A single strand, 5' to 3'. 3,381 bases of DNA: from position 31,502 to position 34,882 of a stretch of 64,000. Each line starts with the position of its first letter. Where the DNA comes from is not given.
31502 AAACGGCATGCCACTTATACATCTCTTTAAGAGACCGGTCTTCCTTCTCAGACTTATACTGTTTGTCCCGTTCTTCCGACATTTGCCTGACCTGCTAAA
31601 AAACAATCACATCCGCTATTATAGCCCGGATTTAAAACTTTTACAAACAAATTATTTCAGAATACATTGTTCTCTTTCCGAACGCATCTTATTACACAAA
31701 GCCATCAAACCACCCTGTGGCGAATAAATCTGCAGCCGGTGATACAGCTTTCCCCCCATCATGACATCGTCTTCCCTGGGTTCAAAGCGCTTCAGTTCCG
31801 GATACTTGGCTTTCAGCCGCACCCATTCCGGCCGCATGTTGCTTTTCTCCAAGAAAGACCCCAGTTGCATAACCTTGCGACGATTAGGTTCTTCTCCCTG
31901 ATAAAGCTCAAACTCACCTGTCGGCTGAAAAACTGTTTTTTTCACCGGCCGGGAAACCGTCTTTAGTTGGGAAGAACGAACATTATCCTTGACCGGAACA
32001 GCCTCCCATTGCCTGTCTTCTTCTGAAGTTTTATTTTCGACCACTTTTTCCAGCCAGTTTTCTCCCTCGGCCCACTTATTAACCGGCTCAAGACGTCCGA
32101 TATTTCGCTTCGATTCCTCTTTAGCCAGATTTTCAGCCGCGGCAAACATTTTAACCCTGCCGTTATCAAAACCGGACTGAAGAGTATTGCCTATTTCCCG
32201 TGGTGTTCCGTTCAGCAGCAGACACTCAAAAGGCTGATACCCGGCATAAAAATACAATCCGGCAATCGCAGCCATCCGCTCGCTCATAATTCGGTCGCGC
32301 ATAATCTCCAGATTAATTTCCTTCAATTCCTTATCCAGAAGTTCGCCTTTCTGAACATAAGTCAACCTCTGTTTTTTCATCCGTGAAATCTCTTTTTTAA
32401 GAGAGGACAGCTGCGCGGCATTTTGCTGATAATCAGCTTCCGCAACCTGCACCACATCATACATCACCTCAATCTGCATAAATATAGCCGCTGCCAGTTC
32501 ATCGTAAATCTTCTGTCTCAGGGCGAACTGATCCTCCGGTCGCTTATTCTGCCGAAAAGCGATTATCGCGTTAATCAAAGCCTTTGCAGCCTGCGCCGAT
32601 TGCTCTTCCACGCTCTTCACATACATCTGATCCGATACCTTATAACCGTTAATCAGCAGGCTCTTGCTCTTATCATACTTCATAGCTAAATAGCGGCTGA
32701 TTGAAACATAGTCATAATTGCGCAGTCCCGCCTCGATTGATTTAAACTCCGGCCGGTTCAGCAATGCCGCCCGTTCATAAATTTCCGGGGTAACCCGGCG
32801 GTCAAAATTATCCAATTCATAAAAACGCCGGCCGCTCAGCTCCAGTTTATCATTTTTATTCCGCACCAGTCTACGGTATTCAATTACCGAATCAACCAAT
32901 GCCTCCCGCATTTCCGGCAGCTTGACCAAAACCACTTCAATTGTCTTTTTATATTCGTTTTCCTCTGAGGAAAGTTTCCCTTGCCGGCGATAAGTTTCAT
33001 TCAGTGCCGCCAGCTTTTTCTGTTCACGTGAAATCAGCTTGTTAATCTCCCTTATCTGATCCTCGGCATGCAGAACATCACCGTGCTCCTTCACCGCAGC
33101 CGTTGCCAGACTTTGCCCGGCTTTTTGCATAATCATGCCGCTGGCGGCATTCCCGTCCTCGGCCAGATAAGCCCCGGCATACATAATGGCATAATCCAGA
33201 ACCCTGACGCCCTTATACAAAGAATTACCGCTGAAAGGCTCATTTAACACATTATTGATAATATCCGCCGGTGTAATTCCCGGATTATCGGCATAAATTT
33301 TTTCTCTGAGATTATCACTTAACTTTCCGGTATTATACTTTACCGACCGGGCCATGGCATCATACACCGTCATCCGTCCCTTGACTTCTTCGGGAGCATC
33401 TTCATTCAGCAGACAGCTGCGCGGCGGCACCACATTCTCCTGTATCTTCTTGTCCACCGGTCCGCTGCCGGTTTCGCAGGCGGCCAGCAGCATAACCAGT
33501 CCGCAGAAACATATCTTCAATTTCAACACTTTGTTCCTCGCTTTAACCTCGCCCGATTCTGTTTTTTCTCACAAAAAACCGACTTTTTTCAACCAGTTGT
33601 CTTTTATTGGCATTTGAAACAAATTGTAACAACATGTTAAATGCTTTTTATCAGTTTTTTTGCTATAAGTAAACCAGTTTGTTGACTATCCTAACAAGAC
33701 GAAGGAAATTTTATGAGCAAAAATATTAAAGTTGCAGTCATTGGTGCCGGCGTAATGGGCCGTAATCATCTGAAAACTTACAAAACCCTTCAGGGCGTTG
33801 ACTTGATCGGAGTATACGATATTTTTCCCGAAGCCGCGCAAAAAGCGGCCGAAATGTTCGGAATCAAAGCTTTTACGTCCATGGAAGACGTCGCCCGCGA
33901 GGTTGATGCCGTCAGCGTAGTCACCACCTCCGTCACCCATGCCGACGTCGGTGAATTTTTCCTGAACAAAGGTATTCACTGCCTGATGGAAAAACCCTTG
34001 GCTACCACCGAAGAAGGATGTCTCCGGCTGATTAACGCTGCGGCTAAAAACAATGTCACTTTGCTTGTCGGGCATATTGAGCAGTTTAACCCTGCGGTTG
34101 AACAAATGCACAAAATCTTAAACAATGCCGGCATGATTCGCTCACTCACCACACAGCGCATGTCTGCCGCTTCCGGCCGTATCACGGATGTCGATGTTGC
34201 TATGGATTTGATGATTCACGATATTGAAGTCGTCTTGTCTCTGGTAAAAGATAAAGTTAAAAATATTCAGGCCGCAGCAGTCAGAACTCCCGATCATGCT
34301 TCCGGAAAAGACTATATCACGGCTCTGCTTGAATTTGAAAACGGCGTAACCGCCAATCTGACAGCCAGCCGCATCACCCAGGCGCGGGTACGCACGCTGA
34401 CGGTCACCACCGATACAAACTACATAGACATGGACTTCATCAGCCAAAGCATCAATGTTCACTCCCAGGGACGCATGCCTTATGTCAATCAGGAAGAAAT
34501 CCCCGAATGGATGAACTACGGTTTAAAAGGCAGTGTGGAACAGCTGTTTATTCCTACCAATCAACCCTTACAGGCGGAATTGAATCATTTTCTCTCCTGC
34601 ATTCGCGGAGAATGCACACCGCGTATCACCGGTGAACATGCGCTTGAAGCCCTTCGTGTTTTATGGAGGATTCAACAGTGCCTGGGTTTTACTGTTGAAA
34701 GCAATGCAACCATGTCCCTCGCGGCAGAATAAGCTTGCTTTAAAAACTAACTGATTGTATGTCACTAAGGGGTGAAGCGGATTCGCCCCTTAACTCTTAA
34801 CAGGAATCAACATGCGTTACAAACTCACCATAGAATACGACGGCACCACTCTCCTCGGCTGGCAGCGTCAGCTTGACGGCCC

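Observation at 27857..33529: Orphan, divergent type-IV-coupling-protein-like ATPase co-directional with a pentapeptide-repeat protein and a SPOR lipoprotein, with no secretion channel genes nearby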

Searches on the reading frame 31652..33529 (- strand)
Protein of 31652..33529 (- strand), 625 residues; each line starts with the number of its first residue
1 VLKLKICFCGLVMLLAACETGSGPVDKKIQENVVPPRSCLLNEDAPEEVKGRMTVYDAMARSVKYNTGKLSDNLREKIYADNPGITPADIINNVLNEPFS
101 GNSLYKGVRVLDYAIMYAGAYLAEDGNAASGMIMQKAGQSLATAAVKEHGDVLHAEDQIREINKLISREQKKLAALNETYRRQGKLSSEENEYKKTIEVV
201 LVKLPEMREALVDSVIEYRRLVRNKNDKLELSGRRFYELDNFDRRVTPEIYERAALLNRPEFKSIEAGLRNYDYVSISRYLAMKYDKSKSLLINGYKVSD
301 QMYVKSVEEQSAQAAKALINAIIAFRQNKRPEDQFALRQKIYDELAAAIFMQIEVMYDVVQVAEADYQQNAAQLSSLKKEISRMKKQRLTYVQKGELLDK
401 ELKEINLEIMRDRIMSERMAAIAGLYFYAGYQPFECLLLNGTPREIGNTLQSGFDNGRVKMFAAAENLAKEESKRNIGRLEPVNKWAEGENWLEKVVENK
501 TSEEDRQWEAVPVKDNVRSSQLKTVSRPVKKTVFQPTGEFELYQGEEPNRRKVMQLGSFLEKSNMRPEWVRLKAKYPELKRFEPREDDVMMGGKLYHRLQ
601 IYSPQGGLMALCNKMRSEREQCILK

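Call 3: search_protein_families(library=pfam, proteins=[window:31652-33529:-], max_evalue=1)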
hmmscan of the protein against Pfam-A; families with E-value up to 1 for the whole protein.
window:31652-33529:- (625 aa): 2 families
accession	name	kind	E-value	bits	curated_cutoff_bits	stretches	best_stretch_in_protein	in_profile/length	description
PF15219.11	TEX12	-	0.084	13.6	27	1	372-421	1-55/85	Testis-expressed 12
PF14182.11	YgaB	-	0.19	12.6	27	0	364-390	32-57/77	YgaB-like protein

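Call 4: search_protein_families(library=ncbifam, proteins=[window:31652-33529:-], max_evalue=1)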
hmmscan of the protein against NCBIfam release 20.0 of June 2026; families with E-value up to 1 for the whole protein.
window:31652-33529:- (625 aa): 1 family
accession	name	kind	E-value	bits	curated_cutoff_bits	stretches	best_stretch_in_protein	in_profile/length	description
NF002993.0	PRK03745.1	equivalog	0.046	14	131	1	170-209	57-97/102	signal recognition particle protein Srp19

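Call 17: find_homologous_proteins(query=window:31652-33529:-)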
Query window:31652-33529:- (625 aa): 20 proteins with E <= 0.001 among 8000 candidates.
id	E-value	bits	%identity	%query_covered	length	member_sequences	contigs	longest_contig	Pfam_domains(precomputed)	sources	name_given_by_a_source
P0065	0.0e+0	1288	93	100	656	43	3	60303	-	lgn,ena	-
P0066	1.8e-181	623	47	100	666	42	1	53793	-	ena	-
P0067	4.5e-172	592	46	99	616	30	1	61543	-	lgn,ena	-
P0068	7.0e-169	581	44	98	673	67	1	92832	-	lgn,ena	-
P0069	9.0e-168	578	44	100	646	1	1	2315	-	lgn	-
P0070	6.4e-165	568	46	97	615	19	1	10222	-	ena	-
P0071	1.7e-154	534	40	100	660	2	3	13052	-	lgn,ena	-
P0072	2.4e-154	533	43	98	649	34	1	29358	PF05036.19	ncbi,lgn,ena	-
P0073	9.6e-151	522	44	99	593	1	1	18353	-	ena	-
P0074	1.5e-141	491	40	100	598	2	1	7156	-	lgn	-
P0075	1.4e-132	462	39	99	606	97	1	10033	-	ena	-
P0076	6.2e-116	407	38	99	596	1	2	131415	-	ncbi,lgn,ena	-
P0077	1.9e-115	405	36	99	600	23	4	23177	-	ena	-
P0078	7.8e-111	390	38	99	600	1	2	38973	-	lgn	-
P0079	2.9e-103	365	35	100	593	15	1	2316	-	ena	-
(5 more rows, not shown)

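Call 21: search_protein_families(library=pfam, alignment_id=A2, max_evalue=0.1)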
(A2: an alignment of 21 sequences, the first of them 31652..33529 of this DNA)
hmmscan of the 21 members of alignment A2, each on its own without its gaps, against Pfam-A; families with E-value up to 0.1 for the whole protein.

A. member 1, window:31652-33529:- (625 aa): 1 family
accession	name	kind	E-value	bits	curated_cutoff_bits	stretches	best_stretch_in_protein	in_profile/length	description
PF15219.11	TEX12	-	0.084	13.6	27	0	372-421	1-55/85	Testis-expressed 12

B. families by the number of members that match (of 21 scanned): 13 families
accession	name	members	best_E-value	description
PF05036.18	SPOR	12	2.2e-06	SPOR domain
PF25505.1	ARM_CPL3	3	0.019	CPL3 ARM repeat domain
PF02321.23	OEP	2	0.0027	Outer membrane efflux protein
PF05769.16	SIKE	1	0.015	SIKE family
PF07528.20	DZF_N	1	0.018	DZF N-terminal domain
PF09363.15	XFP_C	1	0.023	XFP C-terminal domain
PF19197.5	DUF5872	1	0.032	Family of unknown function (DUF5872)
PF24531.2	ANC1_spectrin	1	0.051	Nuclear anchorage protein 1, spectrin repeat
PF07912.19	ERp29_N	1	0.051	ERp29, N-terminal domain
PF14930.12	Qn_am_d_aII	1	0.07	Quinohemoprotein amine dehydrogenase, alpha subunit domain II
PF15219.11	TEX12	1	0.084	Testis-expressed 12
PF05531.17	NPV_P10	1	0.084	Nucleopolyhedrovirus P10 protein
PF24988.1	NEW1_HB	1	0.096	NEW1 helical bundle domain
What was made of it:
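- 32093..33367 (-): TolC-family (outer-membrane-factor)-like all-helical domain (residues 55-479), with no β-hairpins predicted. Pfam OEP hits weakly in 2 of 21 orthologues (call 21).
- On SPOR domain proteins (PF05036): 12 of 21 orthologues hit, best 2.2e-6 (call 21); P0072 has a precomputed PF05036 hit (call 17).
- On TolC-family outer-membrane factors (PF02321 OEP): 2 of 21 orthologues hit weakly, best 0.0027 (call 21).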

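Call 23: search_protein_families(library=padloc, proteins=[window:31652-33529:-], max_evalue=0.01)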
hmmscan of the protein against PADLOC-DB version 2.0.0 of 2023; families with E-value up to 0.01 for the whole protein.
window:31652-33529:- (625 aa): 0 families

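Call 34: predict_structure(alignment_id=A2)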
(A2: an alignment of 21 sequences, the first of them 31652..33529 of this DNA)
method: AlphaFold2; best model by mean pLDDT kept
length: 625 residues; sequences in the alignment: 21
mean_pLDDT: 81.1   pTM: 0.68
mean pLDDT of the five models: 81.1, 79.6, 77.3, 77.2, 76.8
residues with pLDDT >= 90: 311; 70-90: 192; 50-70: 41; < 50: 81
segments of 3 or more residues with pLDDT < 50: 1-5, 7-32, 478-488, 499-534
pLDDT, mean of each block of 10 residues (from residue 1): 44 36 32 65 82 93 94 84 71 78 85 91 85 93 94 91 97 96 94 96 95 93 87 74 83 93 74 85 78 79 89 93 89 86 94 94 91 96 94 96 95 92 94 91 94 90 90 63 44 51 40 29 27 52 84 91 92 94 87 79 92 92 87
secondary structure, 60 per line:
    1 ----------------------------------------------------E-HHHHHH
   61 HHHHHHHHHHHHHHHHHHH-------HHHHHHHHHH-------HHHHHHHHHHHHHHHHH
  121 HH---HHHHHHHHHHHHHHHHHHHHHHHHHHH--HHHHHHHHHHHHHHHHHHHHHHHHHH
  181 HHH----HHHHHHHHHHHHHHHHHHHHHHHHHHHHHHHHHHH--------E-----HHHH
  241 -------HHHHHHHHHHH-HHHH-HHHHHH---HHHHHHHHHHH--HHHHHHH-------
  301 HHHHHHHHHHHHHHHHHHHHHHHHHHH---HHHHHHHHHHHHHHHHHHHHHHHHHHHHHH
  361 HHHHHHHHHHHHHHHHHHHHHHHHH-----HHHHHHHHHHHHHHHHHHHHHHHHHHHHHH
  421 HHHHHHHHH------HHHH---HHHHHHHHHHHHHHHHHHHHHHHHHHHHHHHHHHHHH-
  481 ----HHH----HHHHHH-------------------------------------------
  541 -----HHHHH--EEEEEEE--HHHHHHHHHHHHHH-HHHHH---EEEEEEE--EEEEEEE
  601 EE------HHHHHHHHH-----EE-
elements in order: H55-79 H87-96 H104-122 H126-152 H155-183 H188-222 H237-240 H248-258 H260-263 H265-270 H274-284 H287-293 H301-327 H331-385 H391-429 H436-439 H443-479 H492-497 H546-550 E553-559 H562-575 H577-581 E585-591 E594-602 H609-617
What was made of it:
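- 32093..33367 (-): AF2 pLDDT 81 (call 34).
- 31655..31897 (-): C-terminal SPOR-like domain (residues about 545-625). Pfam SPOR hits in 12 of 21 orthologues, best 2.2e-6, with the window copy below threshold (calls 3, 21). β-α-β-β-α topology in the model (call 34).
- On SPOR domain proteins (PF05036): Model elements E553-559, H562-575, E585-591, E594-602, H609-617, with pLDDT 84-94 (call 34).
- On TolC-family outer-membrane factors (PF02321 OEP): The AF2 model has no β-hairpins in residues 55-479 (call 34).
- Closest known: TolC-family outer-membrane factors, NodT lipoprotein subfamily. Different: No β-hairpins are predicted, so no outer-membrane β-barrel (call 34).
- Checked: However, 12 of 21 orthologues hit Pfam SPOR (best 2e-6, call 21), and the model shows a β-α-β-β-α C-terminal domain (call 34).
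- SPOR is supported here by calls 21 and 34.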

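Call 37: fold_search(model_id=the predicted structure, library=pdb)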
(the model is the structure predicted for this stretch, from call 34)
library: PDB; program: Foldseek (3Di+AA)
matches with E <= 10: 484; with E <= 0.001: 1
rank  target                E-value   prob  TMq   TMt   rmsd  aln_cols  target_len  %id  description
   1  3pik                  4.1e-04  1.00  0.31  0.42  18.0       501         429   10  Outer membrane protein CusC (released 2011-02-02)
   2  4k7k_A                1.3e-03  1.00  0.25  0.36  16.6       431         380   12  Crystal structures of CusC review conformational changes accompanying folding and transmembrane channel formation (released 2013-10-16)
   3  4mt0                  1.4e-03  1.00  0.28  0.38  16.1       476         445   10  Crystal Structure of the Open State of the Neisseria gonorrhoeae MtrE Outer Membrane Channel (released 2014-08-06)
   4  4mt4_A                1.6e-03  1.00  0.28  0.35  21.2       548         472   10  Crystal structure of the Campylobacter jejuni CmeC outer membrane channel (released 2014-09-24)
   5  4k7k_B                1.6e-03  1.00  0.26  0.39  13.4       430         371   13  Crystal structures of CusC review conformational changes accompanying folding and transmembrane channel formation (released 2013-10-16)
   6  5azp_B                1.6e-03  1.00  0.28  0.36  18.9       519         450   10  Crystal structure of a membrane protein from Pseudomonas aeruginosa (released 2016-06-08)
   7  5azo                  1.8e-03  1.00  0.27  0.35  19.5       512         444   12  Crystal structure of a membrane protein from Pseudomonas aeruginosa (released 2016-06-08)
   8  9rmm_C                2.3e-03  1.00  0.31  0.41  19.5       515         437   10  Crystal structure of outer membrane SilC (released 2025-07-23)
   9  4mt4_B                2.3e-03  1.00  0.27  0.33  19.1       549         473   10  Crystal structure of the Campylobacter jejuni CmeC outer membrane channel (released 2014-09-24)
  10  4k34_A                2.3e-03  1.00  0.25  0.36  16.9       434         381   13  Crystal structures of CusC review conformational changes accompanying folding and transmembrane channel formation (released 2013-10-16)
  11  6u94                  2.5e-03  1.00  0.22  0.32  15.4       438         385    8  Structure of RND efflux system, outer membrane lipoprotein, NodT family from Burkholderia mallei ATCC 23344 (released 2019-10-02)
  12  9rmm_B                2.7e-03  1.00  0.30  0.41  18.6       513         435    9  Crystal structure of outer membrane SilC (released 2025-07-23)
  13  6zre_A                2.8e-03  1.00  0.31  0.40  20.6       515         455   10  Deciphering the role of the channel constrictions in the opening mechanism of MexAB-OprM efflux pump from Pseudomonas  (released 2021-07-28)
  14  9a2x_MODEL_1_A        2.8e-03  1.00  0.31  0.38  29.8       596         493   10  Model of E. coli TolC by in-cell photo-crosslinking MS and deep learning (released 2023-02-24)
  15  7akz_A                3.1e-03  0.99  0.23  0.29  22.4       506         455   10  Deciphering the role of the channel constrictions in the opening mechanism of MexAB-OprM efflux pump from Pseudomonas  (released 2022-04-13)
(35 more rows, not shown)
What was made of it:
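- On TolC-family outer-membrane factors (PF02321 OEP): The top 38 Foldseek hits are OMFs (call 37).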

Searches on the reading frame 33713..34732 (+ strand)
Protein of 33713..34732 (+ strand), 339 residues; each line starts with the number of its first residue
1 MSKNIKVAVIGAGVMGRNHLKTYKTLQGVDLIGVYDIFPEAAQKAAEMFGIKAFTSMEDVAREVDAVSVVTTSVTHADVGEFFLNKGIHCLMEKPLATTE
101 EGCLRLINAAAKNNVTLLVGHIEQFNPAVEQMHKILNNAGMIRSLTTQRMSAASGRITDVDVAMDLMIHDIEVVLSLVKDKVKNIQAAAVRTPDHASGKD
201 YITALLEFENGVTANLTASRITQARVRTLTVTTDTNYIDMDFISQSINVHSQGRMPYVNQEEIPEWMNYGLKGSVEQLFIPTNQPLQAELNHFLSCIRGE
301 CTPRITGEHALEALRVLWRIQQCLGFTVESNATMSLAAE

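Call 95: search_protein_families(library=pfam, proteins=[window:33713-34732:+], max_evalue=0.001)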
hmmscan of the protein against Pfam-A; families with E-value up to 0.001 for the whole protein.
window:33713-34732:+ (339 aa): 5 families
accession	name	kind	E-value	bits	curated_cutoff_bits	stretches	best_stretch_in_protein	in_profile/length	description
PF01408.29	GFO_IDH_MocA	-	4.9e-30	105.1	24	1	5-121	1-120/120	Oxidoreductase family, NAD-binding Rossmann fold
PF22725.1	GFO_IDH_MocA_C3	-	7.8e-11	42.5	27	1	162-232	45-117/124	GFO/IDH/MocA C-terminal domain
PF02894.22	GFO_IDH_MocA_C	-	8.6e-08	32.7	22.9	1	162-319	42-205/218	Oxidoreductase family, C-terminal alpha/beta domain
PF02423.21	OCD_Mu_crystall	-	4.9e-07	29.5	24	1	7-78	132-208/314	Ornithine cyclodeaminase/mu-crystallin family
PF03446.21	NAD_binding_2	-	2.5e-05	24.8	21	1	6-90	1-81/161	NAD binding domain of 6-phosphogluconate dehydrogenase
